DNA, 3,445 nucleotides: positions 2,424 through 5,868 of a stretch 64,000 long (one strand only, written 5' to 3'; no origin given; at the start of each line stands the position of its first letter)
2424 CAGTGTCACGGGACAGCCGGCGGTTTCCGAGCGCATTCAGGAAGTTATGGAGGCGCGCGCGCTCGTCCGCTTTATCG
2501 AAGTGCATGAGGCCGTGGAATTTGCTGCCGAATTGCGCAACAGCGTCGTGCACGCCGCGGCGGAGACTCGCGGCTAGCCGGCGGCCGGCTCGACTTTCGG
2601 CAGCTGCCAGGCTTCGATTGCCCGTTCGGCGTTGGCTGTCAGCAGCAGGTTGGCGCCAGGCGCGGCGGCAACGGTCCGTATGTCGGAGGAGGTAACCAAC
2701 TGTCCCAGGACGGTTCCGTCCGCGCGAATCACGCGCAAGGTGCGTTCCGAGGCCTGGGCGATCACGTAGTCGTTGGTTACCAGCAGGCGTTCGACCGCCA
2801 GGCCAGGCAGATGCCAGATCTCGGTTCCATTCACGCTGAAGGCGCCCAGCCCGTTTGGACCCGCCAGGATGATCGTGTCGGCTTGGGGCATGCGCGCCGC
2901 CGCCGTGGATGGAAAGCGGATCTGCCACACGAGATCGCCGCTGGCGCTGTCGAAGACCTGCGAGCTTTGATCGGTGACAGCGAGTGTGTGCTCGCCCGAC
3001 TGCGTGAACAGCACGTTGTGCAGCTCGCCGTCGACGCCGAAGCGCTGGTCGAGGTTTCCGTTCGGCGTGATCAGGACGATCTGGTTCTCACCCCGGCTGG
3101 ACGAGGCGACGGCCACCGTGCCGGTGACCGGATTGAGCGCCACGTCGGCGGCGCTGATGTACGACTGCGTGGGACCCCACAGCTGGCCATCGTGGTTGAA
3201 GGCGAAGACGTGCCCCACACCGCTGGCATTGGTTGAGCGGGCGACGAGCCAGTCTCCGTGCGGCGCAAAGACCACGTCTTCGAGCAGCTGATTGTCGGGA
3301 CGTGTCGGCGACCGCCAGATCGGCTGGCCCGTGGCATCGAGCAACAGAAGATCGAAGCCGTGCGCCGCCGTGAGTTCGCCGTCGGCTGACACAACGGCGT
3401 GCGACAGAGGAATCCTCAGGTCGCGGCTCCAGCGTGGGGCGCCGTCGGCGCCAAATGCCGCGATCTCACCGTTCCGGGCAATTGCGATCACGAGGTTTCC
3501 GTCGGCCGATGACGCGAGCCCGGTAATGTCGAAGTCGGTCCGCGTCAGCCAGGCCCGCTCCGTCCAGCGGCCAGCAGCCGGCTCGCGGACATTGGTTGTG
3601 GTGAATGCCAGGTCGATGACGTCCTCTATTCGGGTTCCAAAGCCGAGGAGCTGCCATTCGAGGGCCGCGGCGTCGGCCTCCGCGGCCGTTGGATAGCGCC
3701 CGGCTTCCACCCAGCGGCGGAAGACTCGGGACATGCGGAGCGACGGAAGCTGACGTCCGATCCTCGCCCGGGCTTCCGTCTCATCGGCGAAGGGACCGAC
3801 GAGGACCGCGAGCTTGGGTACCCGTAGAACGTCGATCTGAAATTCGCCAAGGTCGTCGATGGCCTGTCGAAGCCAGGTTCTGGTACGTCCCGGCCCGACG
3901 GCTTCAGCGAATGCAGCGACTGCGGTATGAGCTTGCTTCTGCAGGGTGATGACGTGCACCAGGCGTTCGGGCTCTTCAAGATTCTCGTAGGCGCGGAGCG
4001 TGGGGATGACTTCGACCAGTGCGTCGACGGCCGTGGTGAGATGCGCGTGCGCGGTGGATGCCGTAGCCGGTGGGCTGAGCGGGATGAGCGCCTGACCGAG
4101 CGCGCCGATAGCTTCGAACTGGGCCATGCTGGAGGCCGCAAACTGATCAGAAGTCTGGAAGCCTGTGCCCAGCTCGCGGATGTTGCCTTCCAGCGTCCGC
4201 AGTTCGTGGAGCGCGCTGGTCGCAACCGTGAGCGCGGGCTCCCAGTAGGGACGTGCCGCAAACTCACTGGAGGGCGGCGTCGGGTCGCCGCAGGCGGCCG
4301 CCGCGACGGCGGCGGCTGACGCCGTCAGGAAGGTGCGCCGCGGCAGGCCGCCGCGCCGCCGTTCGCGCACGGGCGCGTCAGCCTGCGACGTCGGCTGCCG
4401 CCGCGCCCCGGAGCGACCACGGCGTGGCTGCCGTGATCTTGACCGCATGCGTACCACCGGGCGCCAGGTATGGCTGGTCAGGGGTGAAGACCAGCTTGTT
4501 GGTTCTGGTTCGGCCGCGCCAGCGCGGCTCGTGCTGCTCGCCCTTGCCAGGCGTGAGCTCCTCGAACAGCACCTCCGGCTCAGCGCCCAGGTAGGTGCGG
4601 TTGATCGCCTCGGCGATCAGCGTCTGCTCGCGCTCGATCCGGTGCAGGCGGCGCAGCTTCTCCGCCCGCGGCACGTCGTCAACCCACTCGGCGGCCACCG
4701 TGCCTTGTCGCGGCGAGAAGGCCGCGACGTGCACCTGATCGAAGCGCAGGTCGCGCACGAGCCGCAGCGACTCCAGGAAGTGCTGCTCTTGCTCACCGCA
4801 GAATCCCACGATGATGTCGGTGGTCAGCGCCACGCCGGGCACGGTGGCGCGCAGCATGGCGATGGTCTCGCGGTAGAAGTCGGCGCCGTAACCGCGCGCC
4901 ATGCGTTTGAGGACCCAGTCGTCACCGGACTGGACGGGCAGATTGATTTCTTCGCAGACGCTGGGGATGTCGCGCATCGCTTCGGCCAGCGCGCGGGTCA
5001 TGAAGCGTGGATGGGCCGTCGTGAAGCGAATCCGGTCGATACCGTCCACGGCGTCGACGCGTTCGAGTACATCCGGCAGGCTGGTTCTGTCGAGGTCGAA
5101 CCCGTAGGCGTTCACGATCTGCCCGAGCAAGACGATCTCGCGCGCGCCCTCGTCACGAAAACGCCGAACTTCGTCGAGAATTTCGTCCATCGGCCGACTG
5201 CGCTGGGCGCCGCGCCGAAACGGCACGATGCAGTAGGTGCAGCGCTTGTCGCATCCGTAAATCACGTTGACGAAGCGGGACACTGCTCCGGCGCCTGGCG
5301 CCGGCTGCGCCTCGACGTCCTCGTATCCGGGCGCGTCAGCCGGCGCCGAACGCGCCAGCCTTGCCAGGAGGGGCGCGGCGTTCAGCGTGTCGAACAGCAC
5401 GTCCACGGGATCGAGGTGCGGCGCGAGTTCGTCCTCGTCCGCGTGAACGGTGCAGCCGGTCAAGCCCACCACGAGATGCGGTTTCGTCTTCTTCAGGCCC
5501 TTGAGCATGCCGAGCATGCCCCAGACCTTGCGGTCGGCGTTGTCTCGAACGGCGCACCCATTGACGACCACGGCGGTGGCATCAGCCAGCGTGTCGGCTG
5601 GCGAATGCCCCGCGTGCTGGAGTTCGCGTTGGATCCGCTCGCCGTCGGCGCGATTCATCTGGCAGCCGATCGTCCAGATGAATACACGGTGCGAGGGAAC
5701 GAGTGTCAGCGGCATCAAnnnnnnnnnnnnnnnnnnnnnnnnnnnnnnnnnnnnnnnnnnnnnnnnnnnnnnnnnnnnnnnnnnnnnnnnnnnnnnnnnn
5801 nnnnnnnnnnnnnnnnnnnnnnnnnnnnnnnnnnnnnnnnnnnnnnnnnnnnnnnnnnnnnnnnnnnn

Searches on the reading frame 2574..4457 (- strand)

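Call 11: search_protein_families(library=pfam, proteins=[window:2574-4457:-], max_evalue=0.001)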
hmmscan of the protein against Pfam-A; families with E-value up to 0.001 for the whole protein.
window:2574-4457:- (627 aa): 1 family
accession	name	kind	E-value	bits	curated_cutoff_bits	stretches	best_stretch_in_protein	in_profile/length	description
PF13360.13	PQQ_2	-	3.7e-10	40.3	27.6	1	312-462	26-174/233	Outer membrane protein assembly factor BamB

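Call 33: search_protein_families(library=ncbifam, proteins=[window:2574-4457:-], max_evalue=0.001)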
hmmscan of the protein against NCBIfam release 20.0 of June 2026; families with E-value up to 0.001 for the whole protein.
window:2574-4457:- (627 aa): 1 family
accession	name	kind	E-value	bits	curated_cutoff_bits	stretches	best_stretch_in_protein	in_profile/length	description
TIGR03300.1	assembly_YfgL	equivalog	6.5e-08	31.7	285.2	1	314-409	59-153/377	outer membrane protein assembly factor BamB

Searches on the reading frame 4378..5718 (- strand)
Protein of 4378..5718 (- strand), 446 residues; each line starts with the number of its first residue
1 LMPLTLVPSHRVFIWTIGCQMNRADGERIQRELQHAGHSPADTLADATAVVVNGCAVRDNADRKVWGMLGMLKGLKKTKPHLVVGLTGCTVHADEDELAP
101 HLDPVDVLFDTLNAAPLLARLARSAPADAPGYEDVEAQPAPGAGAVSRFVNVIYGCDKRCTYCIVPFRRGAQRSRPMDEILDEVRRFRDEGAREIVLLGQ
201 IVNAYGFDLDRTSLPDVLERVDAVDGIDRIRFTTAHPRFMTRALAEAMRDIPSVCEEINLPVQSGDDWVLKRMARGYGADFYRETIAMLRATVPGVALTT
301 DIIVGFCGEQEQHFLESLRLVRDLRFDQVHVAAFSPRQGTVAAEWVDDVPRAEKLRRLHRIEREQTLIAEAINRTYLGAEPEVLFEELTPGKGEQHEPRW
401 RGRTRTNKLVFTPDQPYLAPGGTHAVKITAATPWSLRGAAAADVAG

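Call 33: search_protein_families(library=ncbifam, proteins=[window:4378-5718:-], max_evalue=0.001)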
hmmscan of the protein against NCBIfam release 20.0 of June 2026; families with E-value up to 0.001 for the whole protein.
window:4378-5718:- (446 aa): 14 families
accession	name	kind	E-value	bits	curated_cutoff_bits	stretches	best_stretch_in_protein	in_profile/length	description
TIGR00089.1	TIGR00089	subfamily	2.3e-118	395.7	251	1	11-438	1-429/429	MiaB/RimO family radical SAM methylthiotransferase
NF010916.0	PRK14336.1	equivalog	8.2e-111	370.7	606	1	12-439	4-411/418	tRNA (N6-isopentenyl adenosine(37)-C2)-methylthiotransferase MiaB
TIGR01574.1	miaB-methiolase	equivalog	6.3e-108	361.6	355.3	1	12-439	2-435/437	tRNA (N6-isopentenyl adenosine(37)-C2)-methylthiotransferase MiaB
TIGR01579.1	MiaB-like-C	equivalog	2.2e-77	261.1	357.05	1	14-389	1-383/416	tRNA (N(6)-L-threonylcarbamoyladenosine(37)-C(2))-methylthiotransferase MtaB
TIGR01125.1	TIGR01125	equivalog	6.2e-66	223.2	356.95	1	11-393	1-385/432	30S ribosomal protein S12 methylthiotransferase RimO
TIGR01578.1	MiaB-like-B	hypoth_equivalog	1.4e-64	218.4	314.7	1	11-436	1-416/421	tRNA (N(6)-L-threonylcarbamoyladenosine(37)-C(2))-methylthiotransferase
TIGR04014.1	B12_SAM_MJ_0865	equivalog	2.6e-24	85.8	360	1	134-375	150-388/434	methyl-coenzyme M reductase glutamine C-methyltransferase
TIGR04013.1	B12_SAM_MJ_1487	hypoth_equivalog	3.6e-15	55.7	251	1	148-361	152-372/382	TIGR04013 family B12-binding domain/radical SAM domain-containing protein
TIGR04479.1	bcpD_PhpK_rSAM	subfamily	1.1e-10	40.6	600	1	253-327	340-412/504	PhpK family radical SAM P-methyltransferase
TIGR01212.1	TIGR01212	equivalog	3.3e-05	23.1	180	1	258-344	141-225/302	tRNA modification radical SAM protein MnmL/YtqA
TIGR03471.1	HpnJ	equivalog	7.4e-05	21.8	577.6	0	155-341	205-382/472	hopanoid biosynthesis associated radical SAM protein HpnJ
NF004884.0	PRK06245.1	equivalog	7.4e-05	21.8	209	0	148-198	17-67/340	7,8-didemethyl-8-hydroxy-5-deazariboflavin synthase subunit CofG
NF045585.1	rSAM_slr0320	equivalog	0.00035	19.2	775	1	153-282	241-367/511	photosystem II high light acclimation radical SAM protein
NF038361.1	rSAM_Sden_1168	equivalog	0.00056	18.6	575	1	153-331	288-458/560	Sden_1168 family B12-binding radical SAM P-methyltransferase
